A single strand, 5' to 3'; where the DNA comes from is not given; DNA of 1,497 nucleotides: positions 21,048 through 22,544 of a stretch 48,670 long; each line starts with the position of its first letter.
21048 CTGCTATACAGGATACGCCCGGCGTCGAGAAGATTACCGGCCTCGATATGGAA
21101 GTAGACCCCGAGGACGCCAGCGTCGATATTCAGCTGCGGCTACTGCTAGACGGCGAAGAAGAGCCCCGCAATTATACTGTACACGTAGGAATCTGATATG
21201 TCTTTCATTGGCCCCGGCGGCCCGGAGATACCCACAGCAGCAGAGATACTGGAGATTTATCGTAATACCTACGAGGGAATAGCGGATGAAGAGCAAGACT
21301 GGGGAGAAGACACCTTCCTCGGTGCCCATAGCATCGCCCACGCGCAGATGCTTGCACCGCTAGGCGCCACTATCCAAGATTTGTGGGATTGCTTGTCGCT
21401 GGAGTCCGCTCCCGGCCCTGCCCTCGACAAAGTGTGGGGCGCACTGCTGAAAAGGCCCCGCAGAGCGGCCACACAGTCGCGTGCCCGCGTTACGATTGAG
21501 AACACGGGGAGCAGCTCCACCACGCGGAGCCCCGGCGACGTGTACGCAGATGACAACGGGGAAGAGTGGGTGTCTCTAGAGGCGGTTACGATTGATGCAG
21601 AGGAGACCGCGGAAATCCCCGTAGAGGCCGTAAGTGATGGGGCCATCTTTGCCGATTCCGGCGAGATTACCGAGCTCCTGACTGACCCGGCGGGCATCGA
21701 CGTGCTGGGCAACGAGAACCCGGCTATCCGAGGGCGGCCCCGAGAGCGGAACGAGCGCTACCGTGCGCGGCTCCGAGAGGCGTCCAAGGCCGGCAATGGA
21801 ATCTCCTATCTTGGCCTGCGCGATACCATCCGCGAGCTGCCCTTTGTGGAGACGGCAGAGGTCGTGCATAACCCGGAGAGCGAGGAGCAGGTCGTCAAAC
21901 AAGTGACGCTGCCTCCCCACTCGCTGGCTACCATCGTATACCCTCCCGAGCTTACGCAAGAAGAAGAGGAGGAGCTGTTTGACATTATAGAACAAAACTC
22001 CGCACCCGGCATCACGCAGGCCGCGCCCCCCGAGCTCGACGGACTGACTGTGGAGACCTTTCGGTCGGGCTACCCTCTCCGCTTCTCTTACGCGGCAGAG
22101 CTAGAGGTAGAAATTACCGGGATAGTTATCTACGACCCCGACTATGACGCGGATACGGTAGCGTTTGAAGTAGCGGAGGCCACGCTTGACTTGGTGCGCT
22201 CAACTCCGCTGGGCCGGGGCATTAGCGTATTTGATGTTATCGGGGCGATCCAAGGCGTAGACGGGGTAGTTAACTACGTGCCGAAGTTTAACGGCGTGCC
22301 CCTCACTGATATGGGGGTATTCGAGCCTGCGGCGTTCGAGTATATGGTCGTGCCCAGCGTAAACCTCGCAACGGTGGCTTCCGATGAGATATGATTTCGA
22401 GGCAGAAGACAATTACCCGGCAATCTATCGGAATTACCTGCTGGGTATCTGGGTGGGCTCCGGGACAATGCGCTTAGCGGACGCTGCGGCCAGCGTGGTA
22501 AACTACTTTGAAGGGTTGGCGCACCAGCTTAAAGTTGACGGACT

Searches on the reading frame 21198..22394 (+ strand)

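Call 37: search_protein_families(library=pfam, proteins=[window:21198-22394:+], max_evalue=0.01)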
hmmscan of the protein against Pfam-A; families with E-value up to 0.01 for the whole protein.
window:21198-22394:+ (398 aa): 1 family
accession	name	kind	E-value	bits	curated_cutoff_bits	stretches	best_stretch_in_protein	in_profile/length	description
PF04865.19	Baseplate_J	-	6.2e-09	36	21.1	1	80-197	8-127/255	Baseplate J-like protein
